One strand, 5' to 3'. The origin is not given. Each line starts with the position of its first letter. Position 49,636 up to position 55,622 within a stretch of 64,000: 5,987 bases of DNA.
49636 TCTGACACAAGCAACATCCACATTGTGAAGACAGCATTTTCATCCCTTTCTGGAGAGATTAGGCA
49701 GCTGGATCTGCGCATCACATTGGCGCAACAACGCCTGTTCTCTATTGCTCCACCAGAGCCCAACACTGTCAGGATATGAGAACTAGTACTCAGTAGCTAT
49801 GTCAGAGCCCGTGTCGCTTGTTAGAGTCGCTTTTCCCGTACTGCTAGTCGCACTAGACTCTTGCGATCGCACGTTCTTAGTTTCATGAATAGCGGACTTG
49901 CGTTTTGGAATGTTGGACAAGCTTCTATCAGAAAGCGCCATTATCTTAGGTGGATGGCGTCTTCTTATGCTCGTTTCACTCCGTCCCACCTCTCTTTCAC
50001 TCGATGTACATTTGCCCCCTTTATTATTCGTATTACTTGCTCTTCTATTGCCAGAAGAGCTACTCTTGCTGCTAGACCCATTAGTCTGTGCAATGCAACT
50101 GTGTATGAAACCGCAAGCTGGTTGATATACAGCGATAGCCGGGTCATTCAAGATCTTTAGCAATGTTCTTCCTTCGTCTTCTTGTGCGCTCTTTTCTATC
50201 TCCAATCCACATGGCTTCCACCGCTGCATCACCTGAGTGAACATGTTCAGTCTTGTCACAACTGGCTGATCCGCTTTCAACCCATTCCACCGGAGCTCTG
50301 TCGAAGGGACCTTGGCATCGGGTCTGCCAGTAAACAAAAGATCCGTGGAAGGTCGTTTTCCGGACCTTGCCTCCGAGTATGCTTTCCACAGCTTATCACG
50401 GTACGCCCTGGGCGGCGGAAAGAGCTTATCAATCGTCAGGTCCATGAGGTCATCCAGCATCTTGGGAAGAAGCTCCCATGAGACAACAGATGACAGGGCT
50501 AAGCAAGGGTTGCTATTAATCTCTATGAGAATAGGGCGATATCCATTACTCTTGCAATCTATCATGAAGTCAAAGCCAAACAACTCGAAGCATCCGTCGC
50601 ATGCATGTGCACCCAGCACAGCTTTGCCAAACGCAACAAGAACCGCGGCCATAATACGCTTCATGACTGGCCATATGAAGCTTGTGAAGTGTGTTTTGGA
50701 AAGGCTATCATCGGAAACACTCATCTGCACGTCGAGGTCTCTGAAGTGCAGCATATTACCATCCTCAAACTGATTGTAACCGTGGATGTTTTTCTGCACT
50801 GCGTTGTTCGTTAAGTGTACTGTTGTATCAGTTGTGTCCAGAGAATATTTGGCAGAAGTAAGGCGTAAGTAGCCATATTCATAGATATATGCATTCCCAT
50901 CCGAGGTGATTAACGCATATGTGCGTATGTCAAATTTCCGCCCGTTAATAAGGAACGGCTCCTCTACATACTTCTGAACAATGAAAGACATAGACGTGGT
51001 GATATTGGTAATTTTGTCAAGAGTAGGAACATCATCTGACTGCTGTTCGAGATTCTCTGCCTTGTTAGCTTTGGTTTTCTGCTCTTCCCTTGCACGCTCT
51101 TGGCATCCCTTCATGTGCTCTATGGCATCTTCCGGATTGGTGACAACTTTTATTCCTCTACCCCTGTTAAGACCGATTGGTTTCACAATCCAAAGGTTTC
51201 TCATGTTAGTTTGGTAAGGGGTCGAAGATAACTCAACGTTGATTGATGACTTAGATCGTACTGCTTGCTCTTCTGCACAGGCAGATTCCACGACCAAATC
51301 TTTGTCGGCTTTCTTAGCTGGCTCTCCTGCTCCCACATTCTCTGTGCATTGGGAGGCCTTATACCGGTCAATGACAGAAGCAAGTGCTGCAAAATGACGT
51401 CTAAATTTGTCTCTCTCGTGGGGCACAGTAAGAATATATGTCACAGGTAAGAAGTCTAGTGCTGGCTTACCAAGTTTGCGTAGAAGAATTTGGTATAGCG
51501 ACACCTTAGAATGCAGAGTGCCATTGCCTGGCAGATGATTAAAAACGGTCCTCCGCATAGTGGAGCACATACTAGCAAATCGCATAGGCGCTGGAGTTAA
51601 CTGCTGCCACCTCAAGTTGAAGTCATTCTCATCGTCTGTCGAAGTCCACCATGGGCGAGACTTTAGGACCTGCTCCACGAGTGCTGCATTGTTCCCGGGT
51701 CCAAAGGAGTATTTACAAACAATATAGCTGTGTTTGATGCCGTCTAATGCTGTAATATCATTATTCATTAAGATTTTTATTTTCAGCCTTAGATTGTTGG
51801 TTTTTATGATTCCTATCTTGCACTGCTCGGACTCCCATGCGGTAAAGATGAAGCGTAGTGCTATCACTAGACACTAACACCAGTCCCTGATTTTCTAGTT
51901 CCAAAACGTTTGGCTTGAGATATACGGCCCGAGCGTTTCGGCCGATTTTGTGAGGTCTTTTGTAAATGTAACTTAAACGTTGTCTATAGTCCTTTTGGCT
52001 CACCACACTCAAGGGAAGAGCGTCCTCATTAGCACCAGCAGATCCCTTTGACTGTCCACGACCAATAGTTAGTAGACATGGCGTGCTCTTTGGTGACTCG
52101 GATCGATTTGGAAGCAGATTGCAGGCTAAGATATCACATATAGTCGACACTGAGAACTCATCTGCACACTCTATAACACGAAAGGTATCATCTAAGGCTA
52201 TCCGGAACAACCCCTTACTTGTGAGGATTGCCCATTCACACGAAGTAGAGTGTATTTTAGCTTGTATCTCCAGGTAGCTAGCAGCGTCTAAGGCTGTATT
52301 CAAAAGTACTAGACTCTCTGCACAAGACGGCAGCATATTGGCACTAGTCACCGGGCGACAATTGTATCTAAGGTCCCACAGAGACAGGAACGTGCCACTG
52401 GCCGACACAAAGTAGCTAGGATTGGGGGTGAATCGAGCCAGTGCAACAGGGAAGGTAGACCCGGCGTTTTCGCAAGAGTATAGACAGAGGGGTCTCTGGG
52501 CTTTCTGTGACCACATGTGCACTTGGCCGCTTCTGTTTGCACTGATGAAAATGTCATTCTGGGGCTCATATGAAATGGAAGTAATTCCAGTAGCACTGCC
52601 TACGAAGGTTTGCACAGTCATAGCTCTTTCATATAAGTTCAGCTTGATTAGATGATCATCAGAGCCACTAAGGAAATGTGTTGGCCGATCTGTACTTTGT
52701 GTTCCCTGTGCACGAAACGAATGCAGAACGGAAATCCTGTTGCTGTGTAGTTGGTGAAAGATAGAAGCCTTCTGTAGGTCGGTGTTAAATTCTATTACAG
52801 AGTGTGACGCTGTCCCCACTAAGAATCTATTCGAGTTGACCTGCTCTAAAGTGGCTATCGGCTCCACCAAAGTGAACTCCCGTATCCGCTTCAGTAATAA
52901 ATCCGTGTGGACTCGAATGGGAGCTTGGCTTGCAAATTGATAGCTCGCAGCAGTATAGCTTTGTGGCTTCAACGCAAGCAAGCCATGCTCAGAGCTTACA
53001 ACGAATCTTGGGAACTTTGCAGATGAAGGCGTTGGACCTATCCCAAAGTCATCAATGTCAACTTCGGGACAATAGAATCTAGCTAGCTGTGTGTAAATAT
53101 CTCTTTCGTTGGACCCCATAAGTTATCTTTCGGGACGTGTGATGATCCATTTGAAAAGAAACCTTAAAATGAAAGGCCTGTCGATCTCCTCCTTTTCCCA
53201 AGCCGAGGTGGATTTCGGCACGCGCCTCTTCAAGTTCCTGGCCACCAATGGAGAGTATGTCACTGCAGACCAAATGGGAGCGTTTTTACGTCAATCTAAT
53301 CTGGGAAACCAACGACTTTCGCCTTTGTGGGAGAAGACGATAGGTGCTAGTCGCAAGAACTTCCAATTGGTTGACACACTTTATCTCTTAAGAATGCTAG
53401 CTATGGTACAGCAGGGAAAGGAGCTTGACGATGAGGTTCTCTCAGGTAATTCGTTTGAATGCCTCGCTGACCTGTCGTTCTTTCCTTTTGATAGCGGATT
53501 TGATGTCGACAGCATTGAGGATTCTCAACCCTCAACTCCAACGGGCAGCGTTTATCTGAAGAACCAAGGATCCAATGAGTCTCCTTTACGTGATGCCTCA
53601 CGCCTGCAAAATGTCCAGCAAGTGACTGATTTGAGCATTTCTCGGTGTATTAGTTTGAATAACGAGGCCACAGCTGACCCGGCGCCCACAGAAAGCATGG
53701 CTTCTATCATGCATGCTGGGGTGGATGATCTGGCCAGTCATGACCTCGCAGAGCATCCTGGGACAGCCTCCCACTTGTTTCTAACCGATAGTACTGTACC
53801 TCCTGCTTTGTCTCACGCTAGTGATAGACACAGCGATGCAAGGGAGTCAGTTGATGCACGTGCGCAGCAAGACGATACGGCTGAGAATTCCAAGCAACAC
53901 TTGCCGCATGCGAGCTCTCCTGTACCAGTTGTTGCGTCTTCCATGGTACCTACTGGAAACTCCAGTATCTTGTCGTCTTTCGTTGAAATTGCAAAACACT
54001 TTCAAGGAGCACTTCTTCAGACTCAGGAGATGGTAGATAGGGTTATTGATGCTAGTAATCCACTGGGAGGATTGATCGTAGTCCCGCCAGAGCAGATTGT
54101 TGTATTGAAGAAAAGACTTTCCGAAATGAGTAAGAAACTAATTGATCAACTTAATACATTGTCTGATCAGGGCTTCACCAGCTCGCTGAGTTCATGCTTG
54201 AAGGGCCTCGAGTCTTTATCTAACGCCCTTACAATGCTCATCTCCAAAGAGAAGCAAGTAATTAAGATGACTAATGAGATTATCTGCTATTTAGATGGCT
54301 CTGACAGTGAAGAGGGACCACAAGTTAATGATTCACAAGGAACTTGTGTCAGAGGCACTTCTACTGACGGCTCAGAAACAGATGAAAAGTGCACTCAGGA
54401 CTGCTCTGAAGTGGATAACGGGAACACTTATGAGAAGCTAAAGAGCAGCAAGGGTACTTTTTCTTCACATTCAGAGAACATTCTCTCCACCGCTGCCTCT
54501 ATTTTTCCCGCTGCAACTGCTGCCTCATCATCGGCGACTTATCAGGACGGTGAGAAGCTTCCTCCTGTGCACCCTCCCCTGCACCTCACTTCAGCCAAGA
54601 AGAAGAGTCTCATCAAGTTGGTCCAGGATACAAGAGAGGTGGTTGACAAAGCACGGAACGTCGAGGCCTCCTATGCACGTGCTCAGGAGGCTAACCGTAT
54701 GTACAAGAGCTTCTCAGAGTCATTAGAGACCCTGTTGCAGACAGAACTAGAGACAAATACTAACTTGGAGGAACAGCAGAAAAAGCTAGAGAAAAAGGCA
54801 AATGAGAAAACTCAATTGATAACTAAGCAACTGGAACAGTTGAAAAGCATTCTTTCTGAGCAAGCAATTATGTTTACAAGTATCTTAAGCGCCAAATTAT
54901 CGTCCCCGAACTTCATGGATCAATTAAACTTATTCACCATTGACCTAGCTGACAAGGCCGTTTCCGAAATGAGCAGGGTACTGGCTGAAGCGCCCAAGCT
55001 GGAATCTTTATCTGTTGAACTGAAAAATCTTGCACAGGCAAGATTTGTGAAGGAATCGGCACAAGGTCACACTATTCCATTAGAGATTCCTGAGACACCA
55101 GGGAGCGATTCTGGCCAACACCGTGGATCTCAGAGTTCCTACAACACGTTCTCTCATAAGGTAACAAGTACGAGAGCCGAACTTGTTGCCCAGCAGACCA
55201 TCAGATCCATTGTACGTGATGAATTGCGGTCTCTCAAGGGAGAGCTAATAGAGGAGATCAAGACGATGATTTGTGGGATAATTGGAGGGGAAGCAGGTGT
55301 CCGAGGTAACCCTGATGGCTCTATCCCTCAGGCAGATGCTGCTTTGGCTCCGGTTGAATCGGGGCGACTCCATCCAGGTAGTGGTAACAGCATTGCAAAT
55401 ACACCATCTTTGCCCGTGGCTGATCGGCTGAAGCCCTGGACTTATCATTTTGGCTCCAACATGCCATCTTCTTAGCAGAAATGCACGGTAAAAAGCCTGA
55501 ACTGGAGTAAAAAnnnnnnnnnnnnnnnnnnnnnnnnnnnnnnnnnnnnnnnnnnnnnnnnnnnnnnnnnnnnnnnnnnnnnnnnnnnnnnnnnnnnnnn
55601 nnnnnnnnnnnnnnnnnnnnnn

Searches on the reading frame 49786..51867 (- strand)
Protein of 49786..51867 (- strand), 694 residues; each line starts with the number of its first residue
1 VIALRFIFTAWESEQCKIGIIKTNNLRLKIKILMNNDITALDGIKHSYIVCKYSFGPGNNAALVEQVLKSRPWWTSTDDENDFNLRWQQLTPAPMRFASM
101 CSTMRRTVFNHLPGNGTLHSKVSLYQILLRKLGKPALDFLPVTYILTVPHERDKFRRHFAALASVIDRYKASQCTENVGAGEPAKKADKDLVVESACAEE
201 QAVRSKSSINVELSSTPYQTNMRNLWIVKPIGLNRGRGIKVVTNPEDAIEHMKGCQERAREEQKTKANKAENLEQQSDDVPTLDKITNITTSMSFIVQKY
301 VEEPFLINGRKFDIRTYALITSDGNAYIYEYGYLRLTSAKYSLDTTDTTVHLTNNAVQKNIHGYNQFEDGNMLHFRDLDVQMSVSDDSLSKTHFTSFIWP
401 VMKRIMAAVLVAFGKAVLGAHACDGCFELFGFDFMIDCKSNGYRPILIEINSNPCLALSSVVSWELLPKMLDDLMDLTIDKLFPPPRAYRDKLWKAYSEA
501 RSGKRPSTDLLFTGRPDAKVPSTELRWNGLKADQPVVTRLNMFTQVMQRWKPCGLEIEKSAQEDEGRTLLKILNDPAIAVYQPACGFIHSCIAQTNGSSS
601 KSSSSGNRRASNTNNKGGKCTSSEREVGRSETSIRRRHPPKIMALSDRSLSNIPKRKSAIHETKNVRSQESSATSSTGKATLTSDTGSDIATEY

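Call 60: search_protein_families(library=pfam, proteins=[window:49786-51867:-], max_evalue=0.001)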
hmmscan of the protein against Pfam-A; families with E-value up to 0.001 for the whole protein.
window:49786-51867:- (694 aa): 2 families
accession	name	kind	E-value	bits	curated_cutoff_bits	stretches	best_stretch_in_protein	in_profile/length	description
PF03133.20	TTL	-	2e-50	172.1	20.1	1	106-477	8-282/292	Tubulin-tyrosine ligase family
PF14398.11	ATPgrasp_YheCD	-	5.6e-05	23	26.8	0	226-316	51-128/255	YheC/D like ATP-grasp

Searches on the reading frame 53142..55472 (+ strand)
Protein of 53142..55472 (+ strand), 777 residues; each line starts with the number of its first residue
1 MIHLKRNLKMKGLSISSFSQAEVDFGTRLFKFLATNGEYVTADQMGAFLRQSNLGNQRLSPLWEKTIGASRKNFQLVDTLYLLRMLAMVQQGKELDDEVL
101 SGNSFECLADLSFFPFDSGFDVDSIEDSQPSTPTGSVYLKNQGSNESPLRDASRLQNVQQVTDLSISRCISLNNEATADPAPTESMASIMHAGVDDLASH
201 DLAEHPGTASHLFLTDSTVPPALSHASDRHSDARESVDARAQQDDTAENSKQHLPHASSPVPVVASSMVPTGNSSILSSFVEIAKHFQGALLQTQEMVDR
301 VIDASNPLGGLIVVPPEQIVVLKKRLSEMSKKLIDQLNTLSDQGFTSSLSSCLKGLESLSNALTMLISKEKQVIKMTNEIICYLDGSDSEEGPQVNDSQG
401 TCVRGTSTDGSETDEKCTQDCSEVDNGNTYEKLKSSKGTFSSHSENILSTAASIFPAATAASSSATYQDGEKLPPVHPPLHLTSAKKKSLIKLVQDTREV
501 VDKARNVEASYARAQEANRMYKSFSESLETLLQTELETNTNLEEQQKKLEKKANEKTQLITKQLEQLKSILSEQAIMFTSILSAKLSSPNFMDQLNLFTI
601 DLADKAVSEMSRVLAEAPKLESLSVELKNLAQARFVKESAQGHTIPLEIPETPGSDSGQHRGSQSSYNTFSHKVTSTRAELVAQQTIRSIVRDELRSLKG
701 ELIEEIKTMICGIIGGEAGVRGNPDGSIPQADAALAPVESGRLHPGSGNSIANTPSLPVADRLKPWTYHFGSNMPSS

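Call 29: search_protein_families(library=pfam, proteins=[window:53142-55472:+], max_evalue=10)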
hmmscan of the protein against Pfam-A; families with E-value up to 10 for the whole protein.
window:53142-55472:+ (777 aa): 4 families
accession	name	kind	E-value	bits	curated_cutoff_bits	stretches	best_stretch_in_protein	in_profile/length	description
PF04513.17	Baculo_PEP_C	-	0.045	14.2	38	2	321-367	60-105/140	Baculovirus polyhedron envelope protein, PEP, C terminus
PF12763.14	EH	-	0.051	13.9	22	1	27-65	10-48/101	EH domain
PF11155.13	DUF2935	-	0.21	12.6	24.4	1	514-574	33-95/121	Domain of unknown function (DUF2935)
PF23937.1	DUF7272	-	1.8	8.5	27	1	322-374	123-177/196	Family of unknown function (DUF7272)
